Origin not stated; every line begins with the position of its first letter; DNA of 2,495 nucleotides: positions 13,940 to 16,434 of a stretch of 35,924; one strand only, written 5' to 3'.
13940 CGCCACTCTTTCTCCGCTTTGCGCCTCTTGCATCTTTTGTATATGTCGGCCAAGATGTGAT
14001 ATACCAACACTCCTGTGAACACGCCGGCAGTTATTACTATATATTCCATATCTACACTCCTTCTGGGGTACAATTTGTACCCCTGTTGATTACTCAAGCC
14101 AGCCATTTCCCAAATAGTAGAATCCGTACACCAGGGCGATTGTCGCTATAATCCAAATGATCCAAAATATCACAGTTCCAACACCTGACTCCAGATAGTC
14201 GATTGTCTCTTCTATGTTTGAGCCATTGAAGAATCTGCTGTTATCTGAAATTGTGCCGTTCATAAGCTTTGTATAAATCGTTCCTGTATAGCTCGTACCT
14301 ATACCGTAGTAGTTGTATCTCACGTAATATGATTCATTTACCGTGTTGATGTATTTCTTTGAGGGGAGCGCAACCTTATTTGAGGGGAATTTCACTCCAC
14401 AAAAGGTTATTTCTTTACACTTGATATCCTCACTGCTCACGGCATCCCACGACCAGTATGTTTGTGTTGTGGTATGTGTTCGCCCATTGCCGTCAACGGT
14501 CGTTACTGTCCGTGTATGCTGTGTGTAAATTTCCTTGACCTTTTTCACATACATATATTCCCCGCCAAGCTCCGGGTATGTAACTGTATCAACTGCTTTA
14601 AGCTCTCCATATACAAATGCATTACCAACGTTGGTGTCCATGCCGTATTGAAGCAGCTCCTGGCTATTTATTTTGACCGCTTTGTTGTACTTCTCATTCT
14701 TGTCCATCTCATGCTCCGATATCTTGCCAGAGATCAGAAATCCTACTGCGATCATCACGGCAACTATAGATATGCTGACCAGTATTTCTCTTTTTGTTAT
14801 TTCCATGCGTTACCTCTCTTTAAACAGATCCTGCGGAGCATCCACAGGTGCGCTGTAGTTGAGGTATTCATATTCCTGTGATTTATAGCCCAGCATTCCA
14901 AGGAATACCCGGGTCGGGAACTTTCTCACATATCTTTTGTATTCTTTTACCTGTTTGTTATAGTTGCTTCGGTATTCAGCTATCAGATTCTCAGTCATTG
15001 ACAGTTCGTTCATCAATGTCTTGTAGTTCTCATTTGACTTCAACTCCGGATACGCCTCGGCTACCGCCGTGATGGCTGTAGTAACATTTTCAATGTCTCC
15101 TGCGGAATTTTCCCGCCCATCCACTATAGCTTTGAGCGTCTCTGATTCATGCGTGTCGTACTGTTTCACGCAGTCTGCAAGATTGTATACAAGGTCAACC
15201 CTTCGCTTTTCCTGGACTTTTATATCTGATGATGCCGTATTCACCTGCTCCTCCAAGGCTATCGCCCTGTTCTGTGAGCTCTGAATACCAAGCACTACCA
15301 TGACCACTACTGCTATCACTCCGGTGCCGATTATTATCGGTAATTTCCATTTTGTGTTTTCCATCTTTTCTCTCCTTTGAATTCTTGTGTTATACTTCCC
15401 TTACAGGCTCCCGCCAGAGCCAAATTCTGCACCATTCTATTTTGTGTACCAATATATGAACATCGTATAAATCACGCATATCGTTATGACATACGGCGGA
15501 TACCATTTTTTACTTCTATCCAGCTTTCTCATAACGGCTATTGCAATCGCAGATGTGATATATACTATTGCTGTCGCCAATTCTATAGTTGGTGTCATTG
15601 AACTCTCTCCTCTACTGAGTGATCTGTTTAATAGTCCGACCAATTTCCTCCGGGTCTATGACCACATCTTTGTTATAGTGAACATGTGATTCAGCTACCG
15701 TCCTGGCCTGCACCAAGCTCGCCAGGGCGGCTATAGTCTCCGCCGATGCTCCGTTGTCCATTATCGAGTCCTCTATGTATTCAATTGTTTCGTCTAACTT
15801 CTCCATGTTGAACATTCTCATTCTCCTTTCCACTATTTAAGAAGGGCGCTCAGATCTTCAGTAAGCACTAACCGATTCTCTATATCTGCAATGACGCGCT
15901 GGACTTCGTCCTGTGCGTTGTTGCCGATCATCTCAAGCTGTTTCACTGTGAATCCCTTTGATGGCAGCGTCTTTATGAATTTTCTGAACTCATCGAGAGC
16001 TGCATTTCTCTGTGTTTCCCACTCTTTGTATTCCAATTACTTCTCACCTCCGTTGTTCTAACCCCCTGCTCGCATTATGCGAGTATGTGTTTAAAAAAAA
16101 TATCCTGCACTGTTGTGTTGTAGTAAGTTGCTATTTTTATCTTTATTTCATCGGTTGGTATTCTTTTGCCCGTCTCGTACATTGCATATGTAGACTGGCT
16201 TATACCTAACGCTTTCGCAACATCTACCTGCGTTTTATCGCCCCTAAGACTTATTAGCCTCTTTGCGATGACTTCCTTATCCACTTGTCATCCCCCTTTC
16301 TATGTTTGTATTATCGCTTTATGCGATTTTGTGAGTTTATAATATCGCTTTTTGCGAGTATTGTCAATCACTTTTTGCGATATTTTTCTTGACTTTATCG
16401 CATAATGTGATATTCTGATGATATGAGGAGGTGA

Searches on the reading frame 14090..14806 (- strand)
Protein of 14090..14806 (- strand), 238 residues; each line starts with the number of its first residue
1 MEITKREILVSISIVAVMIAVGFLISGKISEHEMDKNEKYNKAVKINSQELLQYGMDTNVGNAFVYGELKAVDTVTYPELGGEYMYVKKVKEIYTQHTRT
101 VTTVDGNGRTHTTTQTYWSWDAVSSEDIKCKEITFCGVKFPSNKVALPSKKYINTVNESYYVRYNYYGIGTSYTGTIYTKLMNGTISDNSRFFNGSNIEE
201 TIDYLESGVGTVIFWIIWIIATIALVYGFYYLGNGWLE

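Call 6: search_protein_families(library=padloc, proteins=[window:14090-14806:-], max_evalue=0.1)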
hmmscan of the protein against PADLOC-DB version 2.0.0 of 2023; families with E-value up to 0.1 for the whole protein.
window:14090-14806:- (238 aa): 0 families

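Call 7: search_protein_families(library=ncbifam, proteins=[window:14090-14806:-], max_evalue=0.1)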
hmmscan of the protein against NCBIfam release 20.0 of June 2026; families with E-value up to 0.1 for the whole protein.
window:14090-14806:- (238 aa): 1 family
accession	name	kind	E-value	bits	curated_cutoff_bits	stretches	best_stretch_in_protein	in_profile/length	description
NF041554.1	SA1362_fam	subfamily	0.0056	16.8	42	1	8-46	27-67/70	SA1362 family protein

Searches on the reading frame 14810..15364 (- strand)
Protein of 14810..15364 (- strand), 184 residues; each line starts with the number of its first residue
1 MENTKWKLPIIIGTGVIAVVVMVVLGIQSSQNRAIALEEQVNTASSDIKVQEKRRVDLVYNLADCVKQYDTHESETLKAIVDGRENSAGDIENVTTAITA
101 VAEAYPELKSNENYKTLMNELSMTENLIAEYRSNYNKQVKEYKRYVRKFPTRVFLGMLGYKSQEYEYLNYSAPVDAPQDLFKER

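Call 6: search_protein_families(library=padloc, proteins=[window:14810-15364:-], max_evalue=0.1)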
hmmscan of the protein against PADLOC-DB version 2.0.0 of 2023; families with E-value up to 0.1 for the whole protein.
window:14810-15364:- (184 aa): 4 families
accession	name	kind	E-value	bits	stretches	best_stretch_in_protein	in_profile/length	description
PDLC05004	PDC-S35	-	2.2e-05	22.2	1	56-154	24-123/265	-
PDLC00503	JetC1|JetC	-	0.00035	16.7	1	18-142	621-745/1146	DUF3584 domain; MukB-like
PDLC04105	HerA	-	0.011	12.4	1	29-151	6-114/576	-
PDLC01362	Cmr5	-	0.078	11.5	0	127-153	12-38/110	CAS-III-B; effector_SS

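Call 7: search_protein_families(library=ncbifam, proteins=[window:14810-15364:-], max_evalue=0.1)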
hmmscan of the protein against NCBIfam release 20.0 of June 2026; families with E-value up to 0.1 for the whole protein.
window:14810-15364:- (184 aa): 4 families
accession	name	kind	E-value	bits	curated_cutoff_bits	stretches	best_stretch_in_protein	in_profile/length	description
NF040966.1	MamQ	equivalog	8.1e-20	71.2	250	2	83-166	104-187/221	magnetosome protein MamQ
NF045487.1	ASRP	equivalog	0.0011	17.6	300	1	31-144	361-478/593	archaea-specific SMC-related protein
NF033928.1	alph_xenorhab_A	subfamily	0.0068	15.7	125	1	37-148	104-210/339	alpha-xenorhabdolysin family binary toxin subunit A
TIGR00361.1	ComEC_Rec2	equivalog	0.066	11.3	190.05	0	91-142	7-58/663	DNA internalization-related competence protein ComEC/Rec2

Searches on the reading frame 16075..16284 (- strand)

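Call 3: search_protein_families(library=pfam, proteins=[window:16075-16284:-], max_evalue=1)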
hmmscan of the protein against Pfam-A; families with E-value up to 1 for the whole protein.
window:16075-16284:- (69 aa): 11 families
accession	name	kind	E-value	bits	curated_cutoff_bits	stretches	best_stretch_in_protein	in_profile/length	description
PF01381.28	HTH_3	-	7e-13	48.8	23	1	16-61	9-54/55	Helix-turn-helix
PF13560.12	HTH_31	-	8.3e-08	32.9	27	1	16-59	14-58/64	Helix-turn-helix domain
PF12844.13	HTH_19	-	6.3e-06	26.5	30.2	1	17-58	13-54/64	Helix-turn-helix domain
PF14549.12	P22_Cro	-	0.00024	21.3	30.2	1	19-61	12-53/60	DNA-binding transcriptional regulator Cro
PF13443.12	HTH_26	-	0.00032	21.3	22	1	18-63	12-58/63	Cro/C1-type HTH DNA-binding domain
PF07022.19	Phage_CI_repr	-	0.01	16.6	22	1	8-65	4-60/65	Bacteriophage CI repressor helix-turn-helix domain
PF04545.22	Sigma70_r4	-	0.032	14.2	24.1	1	3-32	10-36/50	Sigma-70, region 4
PF22495.2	HTH_92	-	0.049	13.4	27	1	25-44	17-36/45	RsaL-like HTH domain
PF13412.12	HTH_24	-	0.068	13.2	21.9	1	15-32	16-33/48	Winged helix-turn-helix DNA-binding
PF10699.14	HAP2-GCS1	-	0.15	11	27.4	1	16-67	141-192/515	Male gamete fusion factor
PF13384.12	HTH_23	-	0.19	12.1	24.6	1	17-33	18-34/50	Homeodomain-like domain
